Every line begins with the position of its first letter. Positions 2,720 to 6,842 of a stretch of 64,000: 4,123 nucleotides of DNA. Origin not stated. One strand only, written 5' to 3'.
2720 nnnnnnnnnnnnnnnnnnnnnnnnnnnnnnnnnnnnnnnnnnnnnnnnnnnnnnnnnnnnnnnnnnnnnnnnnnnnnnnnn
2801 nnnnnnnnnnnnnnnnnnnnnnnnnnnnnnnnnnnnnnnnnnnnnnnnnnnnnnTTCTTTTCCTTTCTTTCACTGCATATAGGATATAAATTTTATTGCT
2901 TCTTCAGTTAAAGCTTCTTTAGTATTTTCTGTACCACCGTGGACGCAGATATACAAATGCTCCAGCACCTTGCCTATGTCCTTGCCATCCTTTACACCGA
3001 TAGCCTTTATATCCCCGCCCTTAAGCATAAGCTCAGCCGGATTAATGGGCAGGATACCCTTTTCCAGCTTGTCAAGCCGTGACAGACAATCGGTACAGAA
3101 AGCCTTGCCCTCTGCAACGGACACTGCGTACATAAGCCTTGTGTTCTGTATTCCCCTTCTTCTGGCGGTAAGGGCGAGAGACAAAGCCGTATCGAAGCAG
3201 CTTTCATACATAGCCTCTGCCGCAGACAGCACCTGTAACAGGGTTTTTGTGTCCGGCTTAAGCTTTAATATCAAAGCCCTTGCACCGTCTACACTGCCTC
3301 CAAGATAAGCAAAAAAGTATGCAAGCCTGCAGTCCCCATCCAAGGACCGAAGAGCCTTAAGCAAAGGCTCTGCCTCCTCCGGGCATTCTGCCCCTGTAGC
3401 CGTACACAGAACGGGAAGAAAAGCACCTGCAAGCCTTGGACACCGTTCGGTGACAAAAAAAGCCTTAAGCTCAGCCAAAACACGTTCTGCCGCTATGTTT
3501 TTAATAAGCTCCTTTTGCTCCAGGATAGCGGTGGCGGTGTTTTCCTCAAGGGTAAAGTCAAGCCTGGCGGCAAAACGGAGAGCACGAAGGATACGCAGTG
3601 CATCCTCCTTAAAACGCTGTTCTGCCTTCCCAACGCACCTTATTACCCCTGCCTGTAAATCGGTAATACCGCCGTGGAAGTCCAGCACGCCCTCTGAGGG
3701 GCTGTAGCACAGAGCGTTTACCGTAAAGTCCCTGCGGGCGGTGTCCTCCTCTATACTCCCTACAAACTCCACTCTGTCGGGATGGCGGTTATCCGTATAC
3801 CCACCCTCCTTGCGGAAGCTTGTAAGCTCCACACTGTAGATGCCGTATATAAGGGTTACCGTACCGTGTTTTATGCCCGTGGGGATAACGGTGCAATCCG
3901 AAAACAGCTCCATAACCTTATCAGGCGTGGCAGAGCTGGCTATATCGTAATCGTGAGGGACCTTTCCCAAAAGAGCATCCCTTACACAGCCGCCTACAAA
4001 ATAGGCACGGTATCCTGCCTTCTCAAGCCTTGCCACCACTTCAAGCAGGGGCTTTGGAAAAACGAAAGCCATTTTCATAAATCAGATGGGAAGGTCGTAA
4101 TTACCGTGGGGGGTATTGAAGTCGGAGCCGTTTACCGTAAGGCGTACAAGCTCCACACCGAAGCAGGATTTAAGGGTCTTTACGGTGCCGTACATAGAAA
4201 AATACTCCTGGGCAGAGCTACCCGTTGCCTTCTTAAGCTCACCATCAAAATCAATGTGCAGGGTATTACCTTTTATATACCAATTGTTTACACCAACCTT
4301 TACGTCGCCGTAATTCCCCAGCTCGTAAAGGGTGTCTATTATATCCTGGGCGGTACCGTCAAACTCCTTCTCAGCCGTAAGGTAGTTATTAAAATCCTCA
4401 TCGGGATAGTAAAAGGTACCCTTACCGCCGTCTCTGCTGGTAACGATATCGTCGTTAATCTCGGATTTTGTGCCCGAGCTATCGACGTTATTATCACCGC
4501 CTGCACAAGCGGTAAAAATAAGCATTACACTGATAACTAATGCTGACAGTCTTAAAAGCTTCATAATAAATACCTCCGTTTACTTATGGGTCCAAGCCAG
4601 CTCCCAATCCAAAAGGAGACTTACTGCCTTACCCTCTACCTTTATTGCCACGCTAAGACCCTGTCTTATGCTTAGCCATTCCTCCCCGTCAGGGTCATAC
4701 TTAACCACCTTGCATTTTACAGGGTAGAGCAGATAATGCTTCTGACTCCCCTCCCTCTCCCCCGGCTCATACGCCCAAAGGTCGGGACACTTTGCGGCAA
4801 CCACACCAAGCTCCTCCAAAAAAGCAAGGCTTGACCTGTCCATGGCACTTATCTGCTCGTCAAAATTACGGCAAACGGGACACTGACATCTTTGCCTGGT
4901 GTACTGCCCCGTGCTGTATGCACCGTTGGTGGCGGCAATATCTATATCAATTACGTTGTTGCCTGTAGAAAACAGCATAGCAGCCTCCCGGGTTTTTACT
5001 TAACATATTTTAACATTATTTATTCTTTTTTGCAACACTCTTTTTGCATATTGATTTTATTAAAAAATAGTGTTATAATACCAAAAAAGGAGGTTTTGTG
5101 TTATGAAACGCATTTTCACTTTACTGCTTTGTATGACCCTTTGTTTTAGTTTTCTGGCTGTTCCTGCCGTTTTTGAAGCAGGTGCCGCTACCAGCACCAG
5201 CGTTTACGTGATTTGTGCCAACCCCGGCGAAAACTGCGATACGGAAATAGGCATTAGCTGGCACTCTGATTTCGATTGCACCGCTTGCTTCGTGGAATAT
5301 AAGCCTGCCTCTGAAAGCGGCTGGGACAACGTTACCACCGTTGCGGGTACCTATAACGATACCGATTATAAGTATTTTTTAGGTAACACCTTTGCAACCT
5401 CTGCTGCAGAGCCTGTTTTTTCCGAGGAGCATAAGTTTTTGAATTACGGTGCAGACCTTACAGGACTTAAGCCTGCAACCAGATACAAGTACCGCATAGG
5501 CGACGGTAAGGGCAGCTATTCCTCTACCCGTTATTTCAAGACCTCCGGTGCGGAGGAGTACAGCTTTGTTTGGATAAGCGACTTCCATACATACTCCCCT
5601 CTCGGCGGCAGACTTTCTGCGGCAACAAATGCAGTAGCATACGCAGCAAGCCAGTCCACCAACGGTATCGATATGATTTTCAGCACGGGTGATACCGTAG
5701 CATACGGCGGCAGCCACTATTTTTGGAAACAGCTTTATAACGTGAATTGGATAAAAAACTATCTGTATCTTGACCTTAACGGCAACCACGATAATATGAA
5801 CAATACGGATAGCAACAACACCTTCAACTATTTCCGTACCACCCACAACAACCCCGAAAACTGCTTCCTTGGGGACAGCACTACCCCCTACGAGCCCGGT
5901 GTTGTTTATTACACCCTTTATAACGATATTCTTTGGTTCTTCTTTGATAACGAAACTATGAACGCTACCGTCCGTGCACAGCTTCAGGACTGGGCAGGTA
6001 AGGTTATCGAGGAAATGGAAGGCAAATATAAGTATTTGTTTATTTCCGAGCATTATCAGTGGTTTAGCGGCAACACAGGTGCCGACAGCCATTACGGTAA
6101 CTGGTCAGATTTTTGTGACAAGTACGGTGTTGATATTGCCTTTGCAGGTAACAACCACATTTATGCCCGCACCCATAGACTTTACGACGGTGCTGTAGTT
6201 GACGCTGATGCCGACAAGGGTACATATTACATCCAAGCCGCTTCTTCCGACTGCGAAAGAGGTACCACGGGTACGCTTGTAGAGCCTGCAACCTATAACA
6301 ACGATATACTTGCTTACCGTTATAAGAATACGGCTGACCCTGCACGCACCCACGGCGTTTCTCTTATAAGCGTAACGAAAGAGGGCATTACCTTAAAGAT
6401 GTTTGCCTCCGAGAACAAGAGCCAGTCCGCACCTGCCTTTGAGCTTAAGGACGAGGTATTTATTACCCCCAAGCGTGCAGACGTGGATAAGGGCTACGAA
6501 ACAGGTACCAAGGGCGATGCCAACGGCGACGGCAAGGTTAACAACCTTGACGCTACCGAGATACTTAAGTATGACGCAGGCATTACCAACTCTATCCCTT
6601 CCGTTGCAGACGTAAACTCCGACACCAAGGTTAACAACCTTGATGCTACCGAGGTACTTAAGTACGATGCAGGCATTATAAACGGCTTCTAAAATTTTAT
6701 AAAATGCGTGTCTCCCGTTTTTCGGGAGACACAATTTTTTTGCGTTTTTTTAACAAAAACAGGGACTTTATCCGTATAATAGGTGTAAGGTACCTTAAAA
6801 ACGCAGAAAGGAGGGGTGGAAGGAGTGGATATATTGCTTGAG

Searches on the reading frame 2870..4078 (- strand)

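Call 33: search_protein_families(library=pfam, proteins=[window:2870-4078:-], max_evalue=0.00001)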
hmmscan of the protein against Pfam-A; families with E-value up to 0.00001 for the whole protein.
window:2870-4078:- (402 aa): 2 families
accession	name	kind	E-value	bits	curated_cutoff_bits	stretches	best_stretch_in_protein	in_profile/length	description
PF01743.26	PolyA_pol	-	4e-36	124.6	23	1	25-147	1-126/126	Poly A polymerase head domain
PF12627.12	PolyA_pol_RNAbd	-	4.3e-07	30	22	1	174-211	1-38/64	Probable RNA and SrmB- binding site of polymerase A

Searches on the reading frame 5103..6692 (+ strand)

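Call 7: search_protein_families(library=ncbifam, proteins=[window:5103-6692:+], max_evalue=1e-10)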
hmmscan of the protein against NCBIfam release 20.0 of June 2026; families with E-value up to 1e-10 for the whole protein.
window:5103-6692:+ (529 aa): 0 families

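Call 33: search_protein_families(library=pfam, proteins=[window:5103-6692:+], max_evalue=0.00001)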
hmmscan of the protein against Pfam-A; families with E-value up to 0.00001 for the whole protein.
window:5103-6692:+ (529 aa): 2 families
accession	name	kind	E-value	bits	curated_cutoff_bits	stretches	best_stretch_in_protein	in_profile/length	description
PF16656.11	Pur_ac_phosph_N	-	1.1e-13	51.9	30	1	45-147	11-93/93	Purple acid Phosphatase, N-terminal domain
PF00404.24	Dockerin_1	-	9.7e-09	35.7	22.9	1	470-521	1-55/57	Dockerin type I domain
